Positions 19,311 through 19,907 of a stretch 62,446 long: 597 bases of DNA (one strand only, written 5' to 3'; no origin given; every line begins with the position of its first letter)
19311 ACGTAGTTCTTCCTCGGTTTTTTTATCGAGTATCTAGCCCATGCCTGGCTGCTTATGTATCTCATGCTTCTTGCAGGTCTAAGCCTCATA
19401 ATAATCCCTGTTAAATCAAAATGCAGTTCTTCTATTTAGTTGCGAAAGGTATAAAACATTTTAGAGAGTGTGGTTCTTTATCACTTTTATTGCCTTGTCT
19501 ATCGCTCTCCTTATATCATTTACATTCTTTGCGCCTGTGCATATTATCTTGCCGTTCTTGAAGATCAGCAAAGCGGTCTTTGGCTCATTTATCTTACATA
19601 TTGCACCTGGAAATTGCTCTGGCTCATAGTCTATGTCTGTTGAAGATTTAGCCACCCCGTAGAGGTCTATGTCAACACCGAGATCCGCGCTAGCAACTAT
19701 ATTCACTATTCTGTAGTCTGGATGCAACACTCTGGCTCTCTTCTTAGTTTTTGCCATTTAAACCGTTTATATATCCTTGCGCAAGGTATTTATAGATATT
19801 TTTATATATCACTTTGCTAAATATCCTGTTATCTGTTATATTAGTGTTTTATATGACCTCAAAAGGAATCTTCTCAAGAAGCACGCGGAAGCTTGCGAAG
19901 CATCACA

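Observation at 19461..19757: Stand-alone single-repeat TBP ('half TBP'), copy 1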

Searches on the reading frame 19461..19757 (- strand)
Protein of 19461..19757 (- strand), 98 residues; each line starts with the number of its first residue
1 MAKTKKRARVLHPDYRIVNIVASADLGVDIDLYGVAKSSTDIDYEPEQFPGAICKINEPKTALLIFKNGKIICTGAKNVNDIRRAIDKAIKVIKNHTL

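Call 4: search_protein_families(library=pfam, proteins=[window:19461-19757:-], max_evalue=0.01)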
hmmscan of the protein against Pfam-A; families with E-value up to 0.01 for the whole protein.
window:19461-19757:- (98 aa): 1 family
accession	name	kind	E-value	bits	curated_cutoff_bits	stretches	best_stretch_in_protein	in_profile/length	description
PF00352.27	TBP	-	2.1e-29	101.7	22.9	1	14-95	1-84/85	Transcription factor TFIID (or TATA-binding protein, TBP)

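Call 5: search_solved_structures(query=window:19461-19757:-, max_evalue=0.01, show_alignments=3)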
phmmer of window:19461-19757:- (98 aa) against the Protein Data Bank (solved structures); distinct sequences matched with E-value up to 0.01: 35.
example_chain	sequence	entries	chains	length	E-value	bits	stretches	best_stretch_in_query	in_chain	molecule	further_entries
2z8u_A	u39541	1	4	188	4.9e-44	151.2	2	11-95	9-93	TATA-box-binding protein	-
1pcz_A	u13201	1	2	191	4.4e-40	138.5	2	15-94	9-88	TATA-BINDING PROTEIN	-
1ais_A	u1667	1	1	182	4.4e-40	138.5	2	15-94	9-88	PROTEIN (TATA-BINDING PROTEIN)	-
1d3u_A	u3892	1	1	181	4.9e-40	138.4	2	15-94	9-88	TATA-BINDING PROTEIN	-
1mp9_A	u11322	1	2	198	1.2e-36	127.5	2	16-96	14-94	TATA-binding protein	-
4wzs_D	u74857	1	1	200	7e-31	109.1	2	12-96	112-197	ECU04_1440 protein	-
3oc3_C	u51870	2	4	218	9.9e-31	108.6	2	12-96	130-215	TRANSCRIPTION INITIATION FACTOR TFIID (TFIID-1)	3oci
3eik_A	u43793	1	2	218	1e-30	108.6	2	12-96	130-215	TATA-box-binding protein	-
1tbp_A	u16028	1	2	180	1e-30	108.6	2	13-92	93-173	TATA-BINDING PROTEIN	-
1ngm_A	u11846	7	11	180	1e-30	108.6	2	13-92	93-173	Transcription initiation factor TFIID | PROTEIN (TATA BINDING PROTEIN (TBP)) | TATA-BOX-BINDING PROTEIN, TBP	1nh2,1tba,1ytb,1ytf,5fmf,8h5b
4v1n_O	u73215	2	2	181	1e-30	108.5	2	13-92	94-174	TATA-BOX-BINDING PROTEIN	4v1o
1rm1_A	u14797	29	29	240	2.5e-30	107.3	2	13-92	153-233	TATA-box binding protein | TATA-BOX-BINDING PROTEIN | TATA-box Binding Protein (TBP)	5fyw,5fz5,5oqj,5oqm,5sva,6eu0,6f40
7z0o_H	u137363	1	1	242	2.6e-30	107.3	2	13-92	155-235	TATA-box-binding protein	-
7o4i_O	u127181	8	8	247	2.8e-30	107.2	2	13-92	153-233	TATA-box-binding protein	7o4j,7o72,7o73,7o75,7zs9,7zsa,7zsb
6tb4_M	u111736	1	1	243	3.1e-30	107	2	13-92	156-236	TATA-box Binding Protein (TBP)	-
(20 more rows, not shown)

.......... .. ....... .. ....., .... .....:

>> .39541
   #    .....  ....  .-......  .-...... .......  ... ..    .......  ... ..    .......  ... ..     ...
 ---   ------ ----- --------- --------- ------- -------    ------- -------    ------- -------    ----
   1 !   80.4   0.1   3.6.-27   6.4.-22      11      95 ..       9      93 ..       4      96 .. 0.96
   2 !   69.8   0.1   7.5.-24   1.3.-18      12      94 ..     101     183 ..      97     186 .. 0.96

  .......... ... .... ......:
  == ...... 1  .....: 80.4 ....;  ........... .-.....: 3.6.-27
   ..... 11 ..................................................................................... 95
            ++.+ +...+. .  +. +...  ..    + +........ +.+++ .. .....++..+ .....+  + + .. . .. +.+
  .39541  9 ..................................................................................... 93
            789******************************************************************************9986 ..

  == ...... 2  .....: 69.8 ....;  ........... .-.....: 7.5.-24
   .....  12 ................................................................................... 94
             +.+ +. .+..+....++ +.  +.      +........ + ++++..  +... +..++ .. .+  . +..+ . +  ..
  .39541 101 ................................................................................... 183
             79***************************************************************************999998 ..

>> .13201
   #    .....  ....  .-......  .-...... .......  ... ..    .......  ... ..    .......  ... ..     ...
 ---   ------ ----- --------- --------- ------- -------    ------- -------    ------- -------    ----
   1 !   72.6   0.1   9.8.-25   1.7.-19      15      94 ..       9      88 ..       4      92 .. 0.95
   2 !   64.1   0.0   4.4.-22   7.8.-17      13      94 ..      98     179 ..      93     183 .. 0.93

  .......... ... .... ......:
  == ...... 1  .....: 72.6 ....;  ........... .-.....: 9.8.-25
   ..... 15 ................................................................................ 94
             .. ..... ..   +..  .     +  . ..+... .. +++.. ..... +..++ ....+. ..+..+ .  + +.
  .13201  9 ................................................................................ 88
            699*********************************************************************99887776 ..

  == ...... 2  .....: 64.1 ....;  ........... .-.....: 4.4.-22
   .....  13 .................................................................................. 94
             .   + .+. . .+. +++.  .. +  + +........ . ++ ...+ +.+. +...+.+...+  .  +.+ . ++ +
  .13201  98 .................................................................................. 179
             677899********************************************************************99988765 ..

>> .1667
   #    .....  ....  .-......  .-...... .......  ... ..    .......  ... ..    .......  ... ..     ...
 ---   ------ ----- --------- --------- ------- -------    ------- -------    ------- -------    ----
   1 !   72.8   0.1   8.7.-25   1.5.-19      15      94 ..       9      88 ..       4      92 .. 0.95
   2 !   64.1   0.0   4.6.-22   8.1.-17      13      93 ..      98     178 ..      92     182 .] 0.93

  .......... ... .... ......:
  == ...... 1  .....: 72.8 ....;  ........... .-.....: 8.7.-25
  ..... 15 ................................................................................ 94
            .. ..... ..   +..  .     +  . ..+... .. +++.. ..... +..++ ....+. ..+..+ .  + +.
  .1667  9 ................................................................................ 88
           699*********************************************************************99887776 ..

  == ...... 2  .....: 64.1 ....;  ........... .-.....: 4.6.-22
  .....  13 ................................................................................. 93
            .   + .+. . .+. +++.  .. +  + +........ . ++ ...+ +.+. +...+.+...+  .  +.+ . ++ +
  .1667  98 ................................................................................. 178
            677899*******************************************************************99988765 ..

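Call 10: find_homologous_proteins(query=window:19461-19757:-, max_evalue=0.00001)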
Query window:19461-19757:- (98 aa): 463 proteins with E <= 0.00001 among 465 candidates; the best 120 are listed.
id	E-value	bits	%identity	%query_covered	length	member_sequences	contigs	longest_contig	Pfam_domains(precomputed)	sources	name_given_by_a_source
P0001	9.1e-57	206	99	100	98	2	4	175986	PF00352.28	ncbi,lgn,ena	-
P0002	2.5e-43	163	78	100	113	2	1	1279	PF00352.28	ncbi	-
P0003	2.7e-43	163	78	100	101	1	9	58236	PF00352.28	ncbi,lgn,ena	-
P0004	3.4e-43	163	76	97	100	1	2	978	PF00352.28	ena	-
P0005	3.9e-43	163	78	100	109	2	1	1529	PF00352.28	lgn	-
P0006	3.7e-42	160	77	95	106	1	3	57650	PF00352.28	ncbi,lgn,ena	-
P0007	4.8e-42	159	71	100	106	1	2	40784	PF00352.28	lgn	-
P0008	5.9e-42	159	76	96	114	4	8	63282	PF00352.28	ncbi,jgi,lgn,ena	jgi:transcription initiation factor TFIID TATA-box-binding protein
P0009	6.4e-42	159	74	100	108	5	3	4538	PF00352.28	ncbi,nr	ncbi:MAG: hypothetical protein KGH59_05040 [Candidatus Micrarchaeota archaeon]|nr:hypothetical prote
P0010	1.1e-41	158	80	90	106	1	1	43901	PF00352.28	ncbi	-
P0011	6.3e-41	156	71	99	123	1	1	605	PF00352.28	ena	-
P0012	6.5e-41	156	74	100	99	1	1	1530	PF00352.28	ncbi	-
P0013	1.0e-40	155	72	100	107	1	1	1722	PF00352.28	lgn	-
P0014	1.0e-40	155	73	91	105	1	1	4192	PF00352.28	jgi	jgi:transcription initiation factor TFIID TATA-box-binding protein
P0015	1.4e-40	155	76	100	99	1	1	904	PF00352.28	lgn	-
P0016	1.6e-40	154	58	85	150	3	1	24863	PF00352.28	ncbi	ncbi:MAG: hypothetical protein QXV44_02010, partial [Candidatus Anstonellaceae archaeon]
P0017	1.8e-40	154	74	100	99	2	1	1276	PF00352.28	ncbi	-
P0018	2.5e-40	154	69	100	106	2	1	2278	PF00352.28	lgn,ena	-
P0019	5.1e-40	153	72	95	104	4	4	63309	PF00352.28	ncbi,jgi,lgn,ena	jgi:transcription initiation factor TFIID TATA-box-binding protein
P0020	5.2e-40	153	70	100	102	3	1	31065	PF00352.28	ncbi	ncbi:MAG: hypothetical protein ACP5K9_01465 [Candidatus Micrarchaeia archaeon]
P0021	5.8e-40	153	70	99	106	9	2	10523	PF00352.28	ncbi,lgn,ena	-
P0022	6.2e-40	153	72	100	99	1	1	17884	PF00352.28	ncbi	-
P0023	7.9e-40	152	77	88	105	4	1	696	PF00352.28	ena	-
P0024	8.1e-40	152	69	100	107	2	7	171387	PF00352.28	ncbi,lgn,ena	-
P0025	1.1e-39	152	71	100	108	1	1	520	PF00352.28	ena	-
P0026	1.4e-39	151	72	100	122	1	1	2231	PF00352.28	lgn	-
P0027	2.1e-39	151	73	92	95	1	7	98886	PF00352.28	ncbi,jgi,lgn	ncbi:MAG: hypothetical protein ACP5P2_00190 [Candidatus Micrarchaeia archaeon]|jgi:transcription ini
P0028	2.2e-39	151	73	100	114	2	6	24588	PF00352.28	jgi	jgi:transcription initiation factor TFIID TATA-box-binding protein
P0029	2.7e-39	151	68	100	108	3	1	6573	PF00352.28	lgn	-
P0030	4.5e-39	150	72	100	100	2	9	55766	PF00352.28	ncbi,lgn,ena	-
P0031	6.3e-39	149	72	92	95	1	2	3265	PF00352.28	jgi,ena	-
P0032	6.4e-39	149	74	91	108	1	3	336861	PF00352.28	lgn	-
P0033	6.5e-39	149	76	88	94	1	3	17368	PF00352.28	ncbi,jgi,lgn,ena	-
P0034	6.6e-39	149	66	100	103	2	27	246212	PF00352.28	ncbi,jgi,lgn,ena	jgi:transcription initiation factor TFIID TATA-box-binding protein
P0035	6.8e-39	149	72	92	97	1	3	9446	PF00352.28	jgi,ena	-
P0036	9.9e-39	149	69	100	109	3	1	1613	PF00352.28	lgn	-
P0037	1.1e-38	149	75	87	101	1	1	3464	PF00352.28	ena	-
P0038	1.3e-38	148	70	99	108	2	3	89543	PF00352.28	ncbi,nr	ncbi:MAG: hypothetical protein KGI00_00905 [Candidatus Micrarchaeota archaeon]|nr:hypothetical prote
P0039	1.3e-38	148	69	98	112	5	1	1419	PF00352.28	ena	-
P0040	1.3e-38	148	72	99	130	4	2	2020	PF00352.28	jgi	jgi:TATA-box binding protein (TBP) (component of TFIID and TFIIIB)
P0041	1.4e-38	148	69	100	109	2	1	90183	PF00352.28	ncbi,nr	ncbi:MAG: hypothetical protein KGH65_01640 [Candidatus Micrarchaeota archaeon]|nr:hypothetical prote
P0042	1.7e-38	148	71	92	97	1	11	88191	PF00352.28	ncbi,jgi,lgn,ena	ncbi:MAG: hypothetical protein RXO43_03860 [Candidatus Micrarchaeota archaeon]|jgi:transcription ini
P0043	1.9e-38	148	71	100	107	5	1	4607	PF00352.28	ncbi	-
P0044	2.1e-38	148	71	99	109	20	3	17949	PF00352.28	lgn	-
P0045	2.3e-38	147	65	100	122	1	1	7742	PF00352.28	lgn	-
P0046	2.7e-38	147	72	90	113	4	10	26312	PF00352.28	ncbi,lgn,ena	-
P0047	2.9e-38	147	74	89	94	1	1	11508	PF00352.28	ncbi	ncbi:MAG: hypothetical protein ACP5RT_01910 [Candidatus Micrarchaeia archaeon]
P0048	3.6e-38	147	68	100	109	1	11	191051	PF00352.28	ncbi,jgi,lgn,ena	jgi:transcription initiation factor TFIID TATA-box-binding protein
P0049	4.1e-38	147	69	92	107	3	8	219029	PF00352.28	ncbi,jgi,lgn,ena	jgi:transcription initiation factor TFIID TATA-box-binding protein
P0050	4.2e-38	147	68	98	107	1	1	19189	PF00352.28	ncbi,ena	ncbi:MAG: hypothetical protein ACP5M9_03565 [Candidatus Micrarchaeia archaeon]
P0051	4.4e-38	147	70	100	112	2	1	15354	PF00352.28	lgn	-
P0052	4.6e-38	147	69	100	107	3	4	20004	PF00352.28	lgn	-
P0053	4.7e-38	147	73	88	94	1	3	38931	PF00352.28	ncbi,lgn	ncbi:MAG: hypothetical protein ACP5HW_01795 [Candidatus Micrarchaeia archaeon]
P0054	4.9e-38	146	64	100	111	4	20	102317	PF00352.28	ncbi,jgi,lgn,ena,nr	ncbi:MAG: hypothetical protein M1354_02540 [Candidatus Marsarchaeota archaeon]|jgi:transcription ini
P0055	5.5e-38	146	70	94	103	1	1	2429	PF00352.28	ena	-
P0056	7.4e-38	146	70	92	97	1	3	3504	PF00352.28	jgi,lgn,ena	-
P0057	8.1e-38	146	64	99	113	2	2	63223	PF00352.28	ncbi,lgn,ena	-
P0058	8.7e-38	146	70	92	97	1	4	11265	PF00352.28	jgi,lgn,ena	jgi:transcription initiation factor TFIID TATA-box-binding protein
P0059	1.2e-37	145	70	92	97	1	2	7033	PF00352.28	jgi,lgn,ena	-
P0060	1.4e-37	145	70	92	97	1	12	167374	PF00352.28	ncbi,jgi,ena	ncbi:MAG: hypothetical protein RXR32_02500 [Candidatus Micrarchaeota archaeon]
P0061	1.5e-37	145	70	92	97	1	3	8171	PF00352.28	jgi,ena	-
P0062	1.5e-37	145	70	92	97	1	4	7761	PF00352.28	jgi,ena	jgi:TATA binding protein of transcription factor TFIID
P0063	1.5e-37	145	70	92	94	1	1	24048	PF00352.28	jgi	jgi:transcription initiation factor TFIID TATA-box-binding protein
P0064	1.6e-37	145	70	92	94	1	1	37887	PF00352.28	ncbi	-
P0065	1.7e-37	145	64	100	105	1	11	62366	PF00352.28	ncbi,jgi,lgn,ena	jgi:transcription initiation factor TFIID TATA-box-binding protein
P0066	1.7e-37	145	68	95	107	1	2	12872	PF00352.28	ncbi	-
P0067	2.4e-37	144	67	91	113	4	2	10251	PF00352.28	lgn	-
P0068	2.6e-37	144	71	91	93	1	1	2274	PF00352.28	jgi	-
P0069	4.3e-37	143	71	89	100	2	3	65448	PF00352.28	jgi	jgi:transcription initiation factor TFIID TATA-box-binding protein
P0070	4.3e-37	143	66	100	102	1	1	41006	PF00352.28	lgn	-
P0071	4.6e-37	143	73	85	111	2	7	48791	PF00352.28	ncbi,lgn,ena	-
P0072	5.4e-37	143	69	92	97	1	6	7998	PF00352.28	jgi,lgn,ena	-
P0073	5.4e-37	143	68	100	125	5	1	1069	PF00352.28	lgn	-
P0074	6.6e-37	143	72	88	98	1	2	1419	PF00352.28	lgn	-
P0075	6.8e-37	143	66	98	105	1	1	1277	PF00352.28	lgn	-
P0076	8.9e-37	142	69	92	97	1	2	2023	PF00352.28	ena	-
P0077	9.1e-37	142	66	94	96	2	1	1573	PF00352.28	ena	-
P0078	9.2e-37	142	68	100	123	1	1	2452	PF00352.28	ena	-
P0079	1.0e-36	142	68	100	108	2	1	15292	PF00352.28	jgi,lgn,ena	-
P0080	1.1e-36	142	66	100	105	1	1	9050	PF00352.28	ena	-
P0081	1.1e-36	142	66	100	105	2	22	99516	PF00352.28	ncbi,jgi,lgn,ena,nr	ncbi:MAG: hypothetical protein M1520_01210 [Candidatus Marsarchaeota archaeon]|jgi:transcription ini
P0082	1.2e-36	142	69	92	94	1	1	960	PF00352.28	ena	-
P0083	1.2e-36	142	68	100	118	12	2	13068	PF00352.28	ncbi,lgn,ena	-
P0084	1.7e-36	142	69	90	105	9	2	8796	PF00352.28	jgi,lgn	jgi:transcription initiation factor TFIID TATA-box-binding protein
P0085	1.7e-36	141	69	91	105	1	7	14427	PF00352.28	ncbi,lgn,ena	-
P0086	2.0e-36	141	67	100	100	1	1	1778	PF00352.28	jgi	jgi:transcription initiation factor TFIID TATA-box-binding protein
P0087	2.1e-36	141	69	90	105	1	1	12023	PF00352.28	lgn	-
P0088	2.3e-36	141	62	100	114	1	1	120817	PF00352.28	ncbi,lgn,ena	-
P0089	4.2e-36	140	72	91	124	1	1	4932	PF00352.28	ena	-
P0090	4.5e-36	140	66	97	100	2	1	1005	PF00352.28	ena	-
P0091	4.5e-36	140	64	99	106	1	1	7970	PF00352.28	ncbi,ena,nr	ncbi:MAG: hypothetical protein M1321_02750 [Candidatus Marsarchaeota archaeon]|nr:hypothetical prote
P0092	4.5e-36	140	69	95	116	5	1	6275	PF00352.28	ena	-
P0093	5.6e-36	140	69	89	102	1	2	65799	PF00352.28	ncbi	ncbi:MAG: hypothetical protein ACP5RF_01840 [Candidatus Micrarchaeia archaeon]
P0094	6.8e-36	140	67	100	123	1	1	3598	PF00352.28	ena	-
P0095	1.1e-35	139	68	90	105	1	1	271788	PF00352.28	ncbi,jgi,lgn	-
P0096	1.3e-35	139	66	98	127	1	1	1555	PF00352.28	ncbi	-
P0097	1.3e-35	139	67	90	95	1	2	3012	PF00352.28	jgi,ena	jgi:transcription initiation factor TFIID TATA-box-binding protein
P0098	1.7e-35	138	68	92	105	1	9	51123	PF00352.28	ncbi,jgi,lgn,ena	jgi:transcription initiation factor TFIID TATA-box-binding protein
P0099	2.2e-35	138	71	88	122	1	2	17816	PF00352.28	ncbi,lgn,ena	-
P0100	2.8e-35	138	65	95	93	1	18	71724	PF00352.28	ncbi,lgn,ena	ncbi:MAG: hypothetical protein QXF41_03675 [Candidatus Micrarchaeaceae archaeon]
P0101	2.9e-35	138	68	100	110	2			PF00352.28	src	-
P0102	3.6e-35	137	60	100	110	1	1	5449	PF00352.28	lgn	-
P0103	3.8e-35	137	67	95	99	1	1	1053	PF00352.28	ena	-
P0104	3.9e-35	137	69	95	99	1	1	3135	PF00352.28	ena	-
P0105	4.3e-35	137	67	100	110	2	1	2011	PF00352.28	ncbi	-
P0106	5.0e-35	137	72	91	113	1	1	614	PF00352.28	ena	-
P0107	5.0e-35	137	69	95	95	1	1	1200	PF00352.28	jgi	jgi:transcription initiation factor TFIID TATA-box-binding protein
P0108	5.5e-35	137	66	95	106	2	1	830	PF00352.28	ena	-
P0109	1.1e-34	136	69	91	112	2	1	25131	PF00352.28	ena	-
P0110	1.3e-34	136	61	100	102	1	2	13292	PF00352.28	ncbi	-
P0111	1.4e-34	135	70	90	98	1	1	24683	PF00352.28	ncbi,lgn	-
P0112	1.5e-34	135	64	92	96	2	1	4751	PF00352.28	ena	-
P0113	1.8e-34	135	66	87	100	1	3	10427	PF00352.28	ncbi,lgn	ncbi:MAG: hypothetical protein QXZ35_00715 [Candidatus Micrarchaeaceae archaeon]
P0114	1.8e-34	135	69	91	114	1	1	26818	PF00352.28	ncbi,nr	ncbi:TATA-box-binding protein [uncultured archaeon]|nr:TATA-box-binding protein [uncultured archaeon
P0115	1.8e-34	135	63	99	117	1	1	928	PF00352.28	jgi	jgi:transcription initiation factor TFIID TATA-box-binding protein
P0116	2.0e-34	135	67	100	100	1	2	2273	PF00352.28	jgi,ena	jgi:transcription initiation factor TFIID TATA-box-binding protein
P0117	2.0e-34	135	67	100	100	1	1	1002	PF00352.28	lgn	-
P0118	2.1e-34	135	66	87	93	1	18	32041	PF00352.28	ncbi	ncbi:MAG: hypothetical protein QW774_02690 [Candidatus Micrarchaeaceae archaeon]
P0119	2.1e-34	135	63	100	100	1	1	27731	PF00352.28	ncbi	ncbi:MAG: hypothetical protein QXL16_00225 [Candidatus Micrarchaeaceae archaeon]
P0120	2.2e-34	135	70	91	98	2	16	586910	PF00352.28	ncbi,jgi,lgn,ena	jgi:transcription initiation factor TFIID TATA-box-binding protein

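Call 21: find_encoding_contigs(protein=P0016, flank=10000, max_places=3)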
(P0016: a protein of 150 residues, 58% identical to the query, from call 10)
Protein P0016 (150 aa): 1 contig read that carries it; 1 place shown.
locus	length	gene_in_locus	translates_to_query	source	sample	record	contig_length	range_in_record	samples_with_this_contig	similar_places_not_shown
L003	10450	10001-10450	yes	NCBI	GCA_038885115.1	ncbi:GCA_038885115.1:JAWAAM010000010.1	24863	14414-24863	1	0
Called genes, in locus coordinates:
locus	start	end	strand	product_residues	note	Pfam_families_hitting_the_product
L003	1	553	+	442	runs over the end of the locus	PF07690:MFS_1 (weak)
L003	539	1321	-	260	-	PF01925:TauE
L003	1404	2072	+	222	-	-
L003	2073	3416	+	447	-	PF13506:Glyco_transf_21, PF00535:Glycos_transf_2, PF10111:Glyco_tranf_2_2, PF13641:Glyco_tranf_2_3, PF13632:Glyco_trans_2_3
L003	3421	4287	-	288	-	PF00491:Arginase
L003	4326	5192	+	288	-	PF01040:UbiA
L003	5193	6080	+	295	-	PF01259:SAICAR_synt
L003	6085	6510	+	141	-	PF00731:AIRC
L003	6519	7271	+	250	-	-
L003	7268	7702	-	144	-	-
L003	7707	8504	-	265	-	PF00398:RrnaAD, PF05175:MTS (faint), PF08242:Methyltransf_12 (faint), PF13649:Methyltransf_25 (faint)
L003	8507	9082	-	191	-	PF04919:DUF655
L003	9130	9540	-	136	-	PF03874:RNA_pol_Rpb4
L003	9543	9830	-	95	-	PF01157:Ribosomal_L21e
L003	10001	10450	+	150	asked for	PF00352:TBP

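Call 30: search_protein_representatives(protein=window:19461-19757:-)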
Query: 98 residues. Proteins with E-value up to 0.001 (for the whole library): 5512; up to 1e-10: 2066; up to 1e-30: 53. The best 150 are listed.
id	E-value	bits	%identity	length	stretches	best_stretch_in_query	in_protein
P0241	9.7e-61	217.5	46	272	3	14-94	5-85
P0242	2.3e-55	200.3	41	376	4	17-94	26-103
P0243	1.1e-47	175.7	53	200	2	14-94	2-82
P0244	4.0e-47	173.9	52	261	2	9-93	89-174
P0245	2.0e-41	155.6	49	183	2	14-92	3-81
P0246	3.6e-41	154.8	45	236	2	13-94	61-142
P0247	2.0e-40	152.5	48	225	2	14-94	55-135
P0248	3.5e-40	151.7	48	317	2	15-95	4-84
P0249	3.5e-39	148.5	44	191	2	11-96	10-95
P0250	4.3e-38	145.0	45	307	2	10-93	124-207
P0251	4.8e-38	144.8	40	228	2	8-94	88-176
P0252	1.9e-37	143.0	46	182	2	10-92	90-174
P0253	2.3e-36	139.4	44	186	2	14-95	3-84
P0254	5.4e-36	138.3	47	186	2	14-95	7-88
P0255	1.5e-35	136.8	46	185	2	12-89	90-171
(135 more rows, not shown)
